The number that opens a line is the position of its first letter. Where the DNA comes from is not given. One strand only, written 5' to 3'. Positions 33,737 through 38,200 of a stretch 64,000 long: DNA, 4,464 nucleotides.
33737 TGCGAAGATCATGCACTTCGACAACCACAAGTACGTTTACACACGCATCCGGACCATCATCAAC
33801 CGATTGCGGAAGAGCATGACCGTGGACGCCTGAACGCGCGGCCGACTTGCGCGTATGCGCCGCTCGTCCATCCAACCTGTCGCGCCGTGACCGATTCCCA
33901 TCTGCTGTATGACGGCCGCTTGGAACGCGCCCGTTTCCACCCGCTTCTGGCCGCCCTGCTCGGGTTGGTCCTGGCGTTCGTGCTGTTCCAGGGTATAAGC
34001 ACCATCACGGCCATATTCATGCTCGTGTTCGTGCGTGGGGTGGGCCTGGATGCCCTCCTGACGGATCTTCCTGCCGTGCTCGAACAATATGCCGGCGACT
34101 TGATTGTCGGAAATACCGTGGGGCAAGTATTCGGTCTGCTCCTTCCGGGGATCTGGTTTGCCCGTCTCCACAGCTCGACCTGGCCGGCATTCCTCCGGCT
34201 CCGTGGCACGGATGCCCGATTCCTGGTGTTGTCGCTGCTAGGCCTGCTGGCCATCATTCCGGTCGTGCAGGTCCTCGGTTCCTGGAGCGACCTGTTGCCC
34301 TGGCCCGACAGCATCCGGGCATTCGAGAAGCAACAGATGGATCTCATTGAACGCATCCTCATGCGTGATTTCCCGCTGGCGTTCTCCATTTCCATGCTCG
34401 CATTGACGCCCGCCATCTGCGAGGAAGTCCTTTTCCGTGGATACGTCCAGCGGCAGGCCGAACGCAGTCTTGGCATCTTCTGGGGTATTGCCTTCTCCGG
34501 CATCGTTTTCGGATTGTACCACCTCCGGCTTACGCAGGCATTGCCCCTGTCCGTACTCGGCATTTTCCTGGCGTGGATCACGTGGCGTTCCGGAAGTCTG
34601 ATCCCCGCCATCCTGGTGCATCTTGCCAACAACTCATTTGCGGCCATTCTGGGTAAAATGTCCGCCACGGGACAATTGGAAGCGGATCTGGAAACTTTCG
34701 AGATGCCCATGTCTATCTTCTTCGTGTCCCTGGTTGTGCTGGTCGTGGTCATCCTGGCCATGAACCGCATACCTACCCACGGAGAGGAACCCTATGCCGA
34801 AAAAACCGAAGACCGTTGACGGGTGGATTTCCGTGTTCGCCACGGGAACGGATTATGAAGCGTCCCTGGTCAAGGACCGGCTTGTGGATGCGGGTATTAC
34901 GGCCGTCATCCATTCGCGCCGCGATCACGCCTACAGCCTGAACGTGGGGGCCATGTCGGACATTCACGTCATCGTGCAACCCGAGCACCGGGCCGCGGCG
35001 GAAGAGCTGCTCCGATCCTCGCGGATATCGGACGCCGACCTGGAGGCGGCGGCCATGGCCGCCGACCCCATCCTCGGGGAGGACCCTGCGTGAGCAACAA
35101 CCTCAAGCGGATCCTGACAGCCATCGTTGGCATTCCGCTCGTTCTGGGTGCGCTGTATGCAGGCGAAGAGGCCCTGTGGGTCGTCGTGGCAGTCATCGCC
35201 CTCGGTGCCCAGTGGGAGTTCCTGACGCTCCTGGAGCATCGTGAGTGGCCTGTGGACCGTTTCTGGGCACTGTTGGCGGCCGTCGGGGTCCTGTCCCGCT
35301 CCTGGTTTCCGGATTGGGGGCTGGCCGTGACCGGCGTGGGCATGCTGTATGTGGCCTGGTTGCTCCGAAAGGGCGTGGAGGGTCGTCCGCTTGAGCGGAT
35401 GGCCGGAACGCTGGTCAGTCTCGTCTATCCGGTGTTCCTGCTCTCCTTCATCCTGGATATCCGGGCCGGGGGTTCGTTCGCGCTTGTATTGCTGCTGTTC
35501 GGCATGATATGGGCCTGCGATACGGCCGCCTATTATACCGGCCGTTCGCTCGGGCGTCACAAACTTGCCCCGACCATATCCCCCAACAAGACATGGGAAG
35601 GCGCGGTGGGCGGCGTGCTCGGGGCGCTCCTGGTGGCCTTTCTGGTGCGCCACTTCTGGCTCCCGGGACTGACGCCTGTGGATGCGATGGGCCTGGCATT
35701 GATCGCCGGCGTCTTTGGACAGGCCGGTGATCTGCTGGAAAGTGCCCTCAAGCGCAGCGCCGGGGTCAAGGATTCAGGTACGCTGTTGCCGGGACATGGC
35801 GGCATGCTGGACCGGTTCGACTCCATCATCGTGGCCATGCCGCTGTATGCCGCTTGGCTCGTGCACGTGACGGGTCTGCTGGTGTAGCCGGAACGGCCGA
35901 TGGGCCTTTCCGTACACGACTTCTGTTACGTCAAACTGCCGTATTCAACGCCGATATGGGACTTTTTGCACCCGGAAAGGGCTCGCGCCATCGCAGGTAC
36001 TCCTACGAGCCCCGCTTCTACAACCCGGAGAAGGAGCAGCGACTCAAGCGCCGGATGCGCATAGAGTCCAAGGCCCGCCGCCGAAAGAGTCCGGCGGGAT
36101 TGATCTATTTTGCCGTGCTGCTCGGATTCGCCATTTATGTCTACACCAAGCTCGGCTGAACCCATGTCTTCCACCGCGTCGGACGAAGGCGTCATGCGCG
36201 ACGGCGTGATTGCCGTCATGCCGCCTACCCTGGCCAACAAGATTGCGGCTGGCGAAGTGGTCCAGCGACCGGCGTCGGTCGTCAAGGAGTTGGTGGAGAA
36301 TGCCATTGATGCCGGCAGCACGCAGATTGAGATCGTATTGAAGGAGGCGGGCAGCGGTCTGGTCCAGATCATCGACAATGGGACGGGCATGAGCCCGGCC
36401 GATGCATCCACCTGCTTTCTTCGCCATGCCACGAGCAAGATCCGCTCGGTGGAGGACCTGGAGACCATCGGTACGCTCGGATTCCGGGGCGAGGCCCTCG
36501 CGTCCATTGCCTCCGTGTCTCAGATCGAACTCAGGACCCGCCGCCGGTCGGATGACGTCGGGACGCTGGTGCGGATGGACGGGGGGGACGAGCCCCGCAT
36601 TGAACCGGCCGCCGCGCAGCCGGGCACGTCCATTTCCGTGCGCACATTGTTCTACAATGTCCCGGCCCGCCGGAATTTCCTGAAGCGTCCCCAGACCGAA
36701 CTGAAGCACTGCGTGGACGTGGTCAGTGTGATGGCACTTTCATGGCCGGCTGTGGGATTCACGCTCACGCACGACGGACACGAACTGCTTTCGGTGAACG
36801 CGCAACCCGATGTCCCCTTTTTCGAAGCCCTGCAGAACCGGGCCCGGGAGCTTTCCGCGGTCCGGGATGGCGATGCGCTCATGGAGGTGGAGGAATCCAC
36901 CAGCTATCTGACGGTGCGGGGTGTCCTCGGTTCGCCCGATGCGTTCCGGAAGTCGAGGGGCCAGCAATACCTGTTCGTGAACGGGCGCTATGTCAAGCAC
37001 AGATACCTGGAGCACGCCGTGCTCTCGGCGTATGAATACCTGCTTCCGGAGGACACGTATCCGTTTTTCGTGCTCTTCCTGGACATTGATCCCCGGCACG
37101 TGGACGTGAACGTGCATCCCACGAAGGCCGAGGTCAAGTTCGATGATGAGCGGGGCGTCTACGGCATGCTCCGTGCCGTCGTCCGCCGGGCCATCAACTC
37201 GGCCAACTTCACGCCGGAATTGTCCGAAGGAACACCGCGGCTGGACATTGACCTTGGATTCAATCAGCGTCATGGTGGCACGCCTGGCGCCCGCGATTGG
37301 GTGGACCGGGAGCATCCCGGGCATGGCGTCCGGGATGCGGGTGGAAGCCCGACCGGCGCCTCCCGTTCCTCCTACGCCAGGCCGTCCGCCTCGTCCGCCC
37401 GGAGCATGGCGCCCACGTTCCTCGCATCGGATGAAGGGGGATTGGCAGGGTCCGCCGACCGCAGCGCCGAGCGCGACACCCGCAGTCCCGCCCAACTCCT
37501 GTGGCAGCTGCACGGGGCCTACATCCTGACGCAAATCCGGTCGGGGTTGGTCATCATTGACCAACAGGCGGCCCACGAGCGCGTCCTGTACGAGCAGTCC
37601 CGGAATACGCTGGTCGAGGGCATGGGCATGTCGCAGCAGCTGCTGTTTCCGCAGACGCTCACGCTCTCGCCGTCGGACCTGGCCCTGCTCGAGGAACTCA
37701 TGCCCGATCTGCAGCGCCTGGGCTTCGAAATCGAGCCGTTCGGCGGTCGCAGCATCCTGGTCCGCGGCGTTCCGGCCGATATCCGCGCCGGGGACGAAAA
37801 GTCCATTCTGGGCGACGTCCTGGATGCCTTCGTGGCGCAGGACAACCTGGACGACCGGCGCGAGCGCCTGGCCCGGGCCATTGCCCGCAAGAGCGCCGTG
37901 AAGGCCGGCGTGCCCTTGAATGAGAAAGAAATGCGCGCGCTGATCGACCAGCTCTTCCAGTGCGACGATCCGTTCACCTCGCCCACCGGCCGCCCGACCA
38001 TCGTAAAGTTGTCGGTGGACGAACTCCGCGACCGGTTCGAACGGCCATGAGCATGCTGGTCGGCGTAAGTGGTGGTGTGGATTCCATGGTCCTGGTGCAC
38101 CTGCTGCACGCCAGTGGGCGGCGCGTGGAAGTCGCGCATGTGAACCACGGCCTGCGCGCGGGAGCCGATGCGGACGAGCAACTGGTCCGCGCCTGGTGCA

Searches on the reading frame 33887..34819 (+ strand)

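Call 25: search_protein_families(library=pfam, proteins=[window:33887-34819:+], max_evalue=0.001)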
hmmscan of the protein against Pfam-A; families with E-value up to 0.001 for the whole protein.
window:33887-34819:+ (310 aa): 1 family
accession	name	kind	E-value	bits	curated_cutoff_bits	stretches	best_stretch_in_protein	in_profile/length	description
PF02517.21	Rce1-like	-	2.5e-21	76.2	22.4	1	165-250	5-92/93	Type II CAAX prenyl endopeptidase Rce1-like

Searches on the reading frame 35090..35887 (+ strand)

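Call 25: search_protein_families(library=pfam, proteins=[window:35090-35887:+], max_evalue=0.001)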
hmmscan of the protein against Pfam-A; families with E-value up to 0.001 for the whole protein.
window:35090-35887:+ (265 aa): 1 family
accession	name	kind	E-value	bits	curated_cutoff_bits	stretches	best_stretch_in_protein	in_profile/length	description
PF01148.25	CTP_transf_1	-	9e-64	216.3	24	1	6-257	2-261/264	Cytidylyltransferase family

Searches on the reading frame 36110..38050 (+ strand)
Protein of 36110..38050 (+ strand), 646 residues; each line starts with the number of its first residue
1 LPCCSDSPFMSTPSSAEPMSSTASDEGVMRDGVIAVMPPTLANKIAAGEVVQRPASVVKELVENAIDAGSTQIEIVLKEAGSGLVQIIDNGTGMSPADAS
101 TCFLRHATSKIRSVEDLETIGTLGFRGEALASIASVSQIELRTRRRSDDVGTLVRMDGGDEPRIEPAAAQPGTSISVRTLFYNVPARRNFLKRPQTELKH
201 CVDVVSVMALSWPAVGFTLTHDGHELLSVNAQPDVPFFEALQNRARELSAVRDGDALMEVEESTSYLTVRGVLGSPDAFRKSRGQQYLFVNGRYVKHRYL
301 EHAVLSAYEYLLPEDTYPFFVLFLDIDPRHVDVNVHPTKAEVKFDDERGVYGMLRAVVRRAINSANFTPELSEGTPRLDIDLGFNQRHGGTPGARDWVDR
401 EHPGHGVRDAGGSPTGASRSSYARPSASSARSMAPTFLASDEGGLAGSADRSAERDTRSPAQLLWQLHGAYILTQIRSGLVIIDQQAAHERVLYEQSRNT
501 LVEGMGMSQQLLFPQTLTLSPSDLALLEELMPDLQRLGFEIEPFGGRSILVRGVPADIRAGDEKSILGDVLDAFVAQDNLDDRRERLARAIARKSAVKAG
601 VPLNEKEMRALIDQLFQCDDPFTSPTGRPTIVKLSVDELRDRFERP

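Call 25: search_protein_families(library=pfam, proteins=[window:36110-38050:+], max_evalue=0.001)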
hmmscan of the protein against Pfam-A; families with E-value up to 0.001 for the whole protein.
window:36110-38050:+ (646 aa): 4 families
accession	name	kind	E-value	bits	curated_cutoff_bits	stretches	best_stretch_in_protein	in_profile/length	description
PF08676.16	MutL_C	-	1.6e-37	128.8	25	1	465-602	2-141/142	MutL C terminal dimerisation domain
PF01119.25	DNA_mis_repair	-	3e-35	120.9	26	1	256-362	12-118/119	DNA mismatch repair protein, C-terminal domain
PF13589.12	HATPase_c_3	-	7.3e-13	49.2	25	1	55-148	4-97/137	Histidine kinase-, DNA gyrase B-, and HSP90-like ATPase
PF02518.31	HATPase_c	-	1.7e-07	32.1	26.4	1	53-108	5-63/111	Histidine kinase-, DNA gyrase B-, and HSP90-like ATPase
